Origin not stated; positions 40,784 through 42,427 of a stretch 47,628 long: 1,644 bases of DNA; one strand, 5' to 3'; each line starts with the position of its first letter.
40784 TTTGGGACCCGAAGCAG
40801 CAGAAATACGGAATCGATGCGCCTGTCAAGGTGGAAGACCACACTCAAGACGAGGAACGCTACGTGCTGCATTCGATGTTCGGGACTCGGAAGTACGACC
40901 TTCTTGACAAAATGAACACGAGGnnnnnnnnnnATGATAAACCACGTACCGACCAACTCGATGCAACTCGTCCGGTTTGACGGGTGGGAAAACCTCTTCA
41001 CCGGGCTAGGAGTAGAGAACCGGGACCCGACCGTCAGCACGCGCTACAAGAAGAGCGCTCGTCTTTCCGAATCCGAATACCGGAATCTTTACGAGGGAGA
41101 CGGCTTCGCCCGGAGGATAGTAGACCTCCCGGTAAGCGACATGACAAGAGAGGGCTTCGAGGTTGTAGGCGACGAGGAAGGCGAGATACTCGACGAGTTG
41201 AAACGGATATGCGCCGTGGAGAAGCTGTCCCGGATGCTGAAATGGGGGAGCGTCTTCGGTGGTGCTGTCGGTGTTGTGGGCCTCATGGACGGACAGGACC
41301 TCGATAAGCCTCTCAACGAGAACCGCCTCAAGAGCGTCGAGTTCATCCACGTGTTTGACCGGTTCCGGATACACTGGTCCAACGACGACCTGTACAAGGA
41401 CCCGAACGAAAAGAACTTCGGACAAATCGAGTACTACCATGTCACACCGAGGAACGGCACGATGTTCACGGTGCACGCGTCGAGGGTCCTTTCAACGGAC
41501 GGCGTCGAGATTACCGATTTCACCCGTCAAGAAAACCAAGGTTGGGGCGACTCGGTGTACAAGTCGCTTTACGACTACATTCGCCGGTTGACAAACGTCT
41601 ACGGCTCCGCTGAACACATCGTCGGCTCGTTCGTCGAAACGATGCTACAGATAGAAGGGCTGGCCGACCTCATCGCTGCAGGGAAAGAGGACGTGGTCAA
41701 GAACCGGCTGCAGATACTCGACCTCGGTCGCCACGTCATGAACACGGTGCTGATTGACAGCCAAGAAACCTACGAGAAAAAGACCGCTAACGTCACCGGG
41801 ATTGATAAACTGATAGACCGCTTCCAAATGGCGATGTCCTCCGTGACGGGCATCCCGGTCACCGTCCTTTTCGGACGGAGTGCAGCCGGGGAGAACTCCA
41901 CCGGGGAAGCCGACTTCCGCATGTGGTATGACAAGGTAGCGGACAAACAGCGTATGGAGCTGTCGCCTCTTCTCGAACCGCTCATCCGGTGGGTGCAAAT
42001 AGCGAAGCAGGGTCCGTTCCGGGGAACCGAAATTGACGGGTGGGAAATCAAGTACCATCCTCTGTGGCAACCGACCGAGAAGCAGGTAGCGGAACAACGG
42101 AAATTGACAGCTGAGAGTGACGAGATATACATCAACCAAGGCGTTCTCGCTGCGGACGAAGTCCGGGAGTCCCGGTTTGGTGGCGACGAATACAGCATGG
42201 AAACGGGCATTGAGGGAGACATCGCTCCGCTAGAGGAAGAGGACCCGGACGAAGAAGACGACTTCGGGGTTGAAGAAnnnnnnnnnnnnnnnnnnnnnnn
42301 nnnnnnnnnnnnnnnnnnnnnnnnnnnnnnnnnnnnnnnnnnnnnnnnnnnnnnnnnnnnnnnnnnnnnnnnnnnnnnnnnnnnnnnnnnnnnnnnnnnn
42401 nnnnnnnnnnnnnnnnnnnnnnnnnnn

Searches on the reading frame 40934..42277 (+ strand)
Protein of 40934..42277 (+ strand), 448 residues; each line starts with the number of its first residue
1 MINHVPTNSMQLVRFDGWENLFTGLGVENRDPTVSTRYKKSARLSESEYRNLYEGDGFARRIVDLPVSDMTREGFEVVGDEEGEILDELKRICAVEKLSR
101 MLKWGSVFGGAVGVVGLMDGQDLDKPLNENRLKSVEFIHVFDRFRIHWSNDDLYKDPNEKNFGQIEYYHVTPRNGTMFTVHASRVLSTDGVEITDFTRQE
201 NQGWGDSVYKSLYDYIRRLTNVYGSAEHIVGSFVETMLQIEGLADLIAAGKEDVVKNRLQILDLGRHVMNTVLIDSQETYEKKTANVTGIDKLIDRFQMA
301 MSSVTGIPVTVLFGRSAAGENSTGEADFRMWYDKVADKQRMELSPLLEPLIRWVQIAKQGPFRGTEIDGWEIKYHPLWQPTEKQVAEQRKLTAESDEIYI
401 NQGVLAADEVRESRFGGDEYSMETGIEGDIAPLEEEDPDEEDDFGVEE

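Call 26: search_protein_families(library=pfam, proteins=[window:40934-42277:+], max_evalue=0.01)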
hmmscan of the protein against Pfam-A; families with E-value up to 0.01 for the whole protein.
window:40934-42277:+ (448 aa): 1 family
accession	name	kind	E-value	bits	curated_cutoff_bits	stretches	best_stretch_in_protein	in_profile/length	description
PF06381.16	Phage_portal_3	-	1.1e-88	297.8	33.8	1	48-398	2-357/357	Phage portal protein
